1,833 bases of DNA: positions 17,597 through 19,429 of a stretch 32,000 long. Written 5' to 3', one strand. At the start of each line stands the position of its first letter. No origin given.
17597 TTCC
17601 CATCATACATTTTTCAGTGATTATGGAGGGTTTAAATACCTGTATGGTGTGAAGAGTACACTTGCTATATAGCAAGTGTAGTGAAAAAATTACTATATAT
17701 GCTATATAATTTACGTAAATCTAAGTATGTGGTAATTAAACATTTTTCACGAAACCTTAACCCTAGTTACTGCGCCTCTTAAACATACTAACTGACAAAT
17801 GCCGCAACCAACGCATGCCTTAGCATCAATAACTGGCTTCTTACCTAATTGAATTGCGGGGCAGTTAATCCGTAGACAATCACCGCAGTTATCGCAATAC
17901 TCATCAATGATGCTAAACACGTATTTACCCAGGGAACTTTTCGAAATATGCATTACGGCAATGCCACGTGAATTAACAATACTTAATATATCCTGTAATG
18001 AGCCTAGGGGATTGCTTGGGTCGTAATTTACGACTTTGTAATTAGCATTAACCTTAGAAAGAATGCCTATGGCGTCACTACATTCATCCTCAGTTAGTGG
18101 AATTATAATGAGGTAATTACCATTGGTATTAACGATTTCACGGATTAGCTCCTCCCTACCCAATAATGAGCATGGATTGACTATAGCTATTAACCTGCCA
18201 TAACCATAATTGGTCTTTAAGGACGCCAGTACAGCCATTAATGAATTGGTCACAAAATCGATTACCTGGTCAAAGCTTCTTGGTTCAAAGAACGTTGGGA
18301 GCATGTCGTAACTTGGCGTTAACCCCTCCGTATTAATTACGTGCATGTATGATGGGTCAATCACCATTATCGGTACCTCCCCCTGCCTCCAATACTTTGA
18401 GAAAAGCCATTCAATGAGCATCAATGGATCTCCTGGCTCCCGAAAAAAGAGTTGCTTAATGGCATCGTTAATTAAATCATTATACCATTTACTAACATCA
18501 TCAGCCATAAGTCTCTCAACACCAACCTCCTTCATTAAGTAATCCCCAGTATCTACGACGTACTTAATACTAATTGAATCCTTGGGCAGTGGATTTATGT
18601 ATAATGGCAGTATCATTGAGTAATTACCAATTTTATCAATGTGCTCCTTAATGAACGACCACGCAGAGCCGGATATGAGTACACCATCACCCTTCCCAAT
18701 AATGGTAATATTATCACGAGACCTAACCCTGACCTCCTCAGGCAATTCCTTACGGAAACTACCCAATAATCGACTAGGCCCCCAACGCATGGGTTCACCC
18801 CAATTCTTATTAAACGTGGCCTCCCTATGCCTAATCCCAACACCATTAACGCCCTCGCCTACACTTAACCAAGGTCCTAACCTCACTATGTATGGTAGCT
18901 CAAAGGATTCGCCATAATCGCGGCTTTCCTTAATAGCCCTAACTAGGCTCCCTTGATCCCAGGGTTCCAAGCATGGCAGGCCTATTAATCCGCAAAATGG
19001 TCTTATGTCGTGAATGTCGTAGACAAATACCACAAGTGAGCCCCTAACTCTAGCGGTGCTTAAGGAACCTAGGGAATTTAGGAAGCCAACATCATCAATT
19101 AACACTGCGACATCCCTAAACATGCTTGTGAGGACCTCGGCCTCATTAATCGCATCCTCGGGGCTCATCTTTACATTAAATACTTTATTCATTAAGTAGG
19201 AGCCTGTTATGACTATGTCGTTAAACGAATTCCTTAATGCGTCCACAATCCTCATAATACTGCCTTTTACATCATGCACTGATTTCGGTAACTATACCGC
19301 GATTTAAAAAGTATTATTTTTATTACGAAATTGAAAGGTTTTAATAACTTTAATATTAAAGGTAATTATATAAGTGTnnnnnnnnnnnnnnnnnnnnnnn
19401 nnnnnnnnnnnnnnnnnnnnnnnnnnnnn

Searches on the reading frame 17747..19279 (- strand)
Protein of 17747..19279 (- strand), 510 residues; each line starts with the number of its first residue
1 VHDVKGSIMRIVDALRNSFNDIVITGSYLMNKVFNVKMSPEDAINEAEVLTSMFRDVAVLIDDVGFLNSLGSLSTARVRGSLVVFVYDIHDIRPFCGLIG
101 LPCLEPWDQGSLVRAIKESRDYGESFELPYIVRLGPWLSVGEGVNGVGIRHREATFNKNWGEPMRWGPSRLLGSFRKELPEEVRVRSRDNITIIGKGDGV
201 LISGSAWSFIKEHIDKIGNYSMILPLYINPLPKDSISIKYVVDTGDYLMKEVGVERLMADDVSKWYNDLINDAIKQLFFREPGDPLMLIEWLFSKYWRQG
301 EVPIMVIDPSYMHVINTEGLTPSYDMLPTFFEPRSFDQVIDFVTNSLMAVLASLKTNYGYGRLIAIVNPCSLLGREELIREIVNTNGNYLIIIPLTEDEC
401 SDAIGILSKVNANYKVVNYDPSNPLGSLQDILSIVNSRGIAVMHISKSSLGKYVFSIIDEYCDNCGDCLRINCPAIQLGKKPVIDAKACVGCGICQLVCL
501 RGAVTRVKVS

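Call 42: search_protein_families(library=pfam, proteins=[window:17747-19279:-], max_evalue=0.0001)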
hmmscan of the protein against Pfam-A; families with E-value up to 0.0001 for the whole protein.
window:17747-19279:- (510 aa): 2 families
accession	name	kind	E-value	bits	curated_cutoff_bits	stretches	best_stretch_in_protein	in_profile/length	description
PF12837.12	Fer4_6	-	1.1e-06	28.7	25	0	481-503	1-23/24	4Fe-4S binding domain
PF12797.12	Fer4_2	-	6.3e-05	23.1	24.5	0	481-499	2-20/22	4Fe-4S binding domain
